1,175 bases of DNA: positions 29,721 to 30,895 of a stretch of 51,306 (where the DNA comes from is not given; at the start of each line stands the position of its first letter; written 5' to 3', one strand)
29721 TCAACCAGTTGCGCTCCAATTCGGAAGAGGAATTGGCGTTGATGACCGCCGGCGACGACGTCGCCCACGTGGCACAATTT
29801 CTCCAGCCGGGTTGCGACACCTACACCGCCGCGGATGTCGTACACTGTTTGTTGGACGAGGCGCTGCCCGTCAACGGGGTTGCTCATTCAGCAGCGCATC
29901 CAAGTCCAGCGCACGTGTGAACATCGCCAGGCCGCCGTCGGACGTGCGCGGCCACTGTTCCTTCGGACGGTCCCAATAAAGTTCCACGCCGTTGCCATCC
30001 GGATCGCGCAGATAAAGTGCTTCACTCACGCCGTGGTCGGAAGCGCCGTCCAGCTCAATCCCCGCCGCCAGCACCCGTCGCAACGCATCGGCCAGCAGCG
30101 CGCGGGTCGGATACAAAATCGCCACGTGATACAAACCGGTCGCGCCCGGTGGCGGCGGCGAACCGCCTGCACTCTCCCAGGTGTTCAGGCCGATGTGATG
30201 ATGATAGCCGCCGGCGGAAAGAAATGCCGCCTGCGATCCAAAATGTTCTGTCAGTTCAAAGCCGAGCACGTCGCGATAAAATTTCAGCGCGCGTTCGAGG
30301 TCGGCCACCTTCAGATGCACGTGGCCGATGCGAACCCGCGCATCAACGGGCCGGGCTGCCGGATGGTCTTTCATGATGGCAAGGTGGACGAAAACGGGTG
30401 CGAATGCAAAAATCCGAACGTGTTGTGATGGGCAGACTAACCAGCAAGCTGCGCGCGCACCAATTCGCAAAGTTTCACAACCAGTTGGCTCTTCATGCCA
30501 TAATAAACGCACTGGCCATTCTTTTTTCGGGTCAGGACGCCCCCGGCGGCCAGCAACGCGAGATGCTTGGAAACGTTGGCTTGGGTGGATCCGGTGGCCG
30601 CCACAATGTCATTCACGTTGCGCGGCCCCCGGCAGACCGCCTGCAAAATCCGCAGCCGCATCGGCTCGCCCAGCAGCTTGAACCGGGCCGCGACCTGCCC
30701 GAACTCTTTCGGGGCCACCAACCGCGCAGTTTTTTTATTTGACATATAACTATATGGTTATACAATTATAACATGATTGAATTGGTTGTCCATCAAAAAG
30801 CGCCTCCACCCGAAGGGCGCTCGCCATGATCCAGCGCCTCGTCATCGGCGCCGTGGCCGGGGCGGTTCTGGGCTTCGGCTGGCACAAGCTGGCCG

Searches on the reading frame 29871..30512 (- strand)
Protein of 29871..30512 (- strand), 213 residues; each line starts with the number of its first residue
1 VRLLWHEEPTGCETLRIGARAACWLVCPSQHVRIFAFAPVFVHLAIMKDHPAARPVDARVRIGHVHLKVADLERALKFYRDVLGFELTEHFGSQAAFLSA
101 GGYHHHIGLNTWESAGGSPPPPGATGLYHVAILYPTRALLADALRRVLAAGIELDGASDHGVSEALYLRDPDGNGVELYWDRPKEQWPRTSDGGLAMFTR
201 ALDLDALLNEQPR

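Call 42: search_protein_families(library=pfam, proteins=[window:29871-30512:-], max_evalue=0.001)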
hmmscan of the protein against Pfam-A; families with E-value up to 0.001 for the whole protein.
window:29871-30512:- (213 aa): 4 families
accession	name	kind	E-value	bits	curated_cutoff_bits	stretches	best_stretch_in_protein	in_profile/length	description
PF00903.31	Glyoxalase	-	1.6e-18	67.7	20.6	1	61-178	1-121/121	Glyoxalase/Bleomycin resistance protein/Dioxygenase superfamily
PF22677.2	Ble-like_N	-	1.1e-08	35.1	24.5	1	61-95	1-36/41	Bleomycin resistance protein-like N-terminal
PF18029.7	Glyoxalase_6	-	5e-06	27.6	23.6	1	65-177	2-104/106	Glyoxalase-like domain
PF13669.12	Glyoxalase_4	-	0.00026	21.7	27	0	64-154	2-93/109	Glyoxalase/Bleomycin resistance protein/Dioxygenase superfamily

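Call 77: search_protein_families(library=padloc, proteins=[window:29871-30512:-], max_evalue=0.001)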
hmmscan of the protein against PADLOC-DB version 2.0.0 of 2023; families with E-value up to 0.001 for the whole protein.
window:29871-30512:- (213 aa): 0 families

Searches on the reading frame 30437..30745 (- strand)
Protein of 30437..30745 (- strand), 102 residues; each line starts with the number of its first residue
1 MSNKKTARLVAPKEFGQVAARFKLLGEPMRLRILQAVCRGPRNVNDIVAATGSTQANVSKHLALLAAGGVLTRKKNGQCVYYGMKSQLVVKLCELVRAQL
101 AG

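Call 42: search_protein_families(library=pfam, proteins=[window:30437-30745:-], max_evalue=0.001)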
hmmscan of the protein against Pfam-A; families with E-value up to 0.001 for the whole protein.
window:30437-30745:- (102 aa): 3 families
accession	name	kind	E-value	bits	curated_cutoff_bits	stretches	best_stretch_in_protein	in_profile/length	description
PF01022.26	HTH_5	-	3.2e-10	40.2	22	1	28-65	2-39/47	Bacterial regulatory protein, arsR family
PF12840.13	HTH_20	-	1.1e-07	32.2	27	1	25-72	1-49/51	Helix-turn-helix domain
PF12802.13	MarR_2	-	4.9e-07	30.2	27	1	28-76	5-55/61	MarR family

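Call 77: search_protein_families(library=padloc, proteins=[window:30437-30745:-], max_evalue=0.001)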
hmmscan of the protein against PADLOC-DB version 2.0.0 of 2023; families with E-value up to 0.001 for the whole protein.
window:30437-30745:- (102 aa): 5 families
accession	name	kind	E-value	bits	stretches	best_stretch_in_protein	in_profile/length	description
PDLC01438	Csa3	-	2.6e-11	42.1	1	7-96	127-213/305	"CAS-I,CAS-II,CAS-III,CAS-IV,CAS-V,CAS-VI; associated_signaling"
PDLC01720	Csa3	-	2.4e-10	39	1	17-83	14-87/118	Csa3_1_CAS-I-II-III-IV-V-VI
PDLC04368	PDC-M05A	-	1.7e-05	22.7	1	27-88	12-76/201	-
PDLC01848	CARF3--CARF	-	0.00041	18.1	1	30-92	139-195/197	-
PDLC01857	CARF3--CARF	-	0.00051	17.7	1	27-97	130-197/201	-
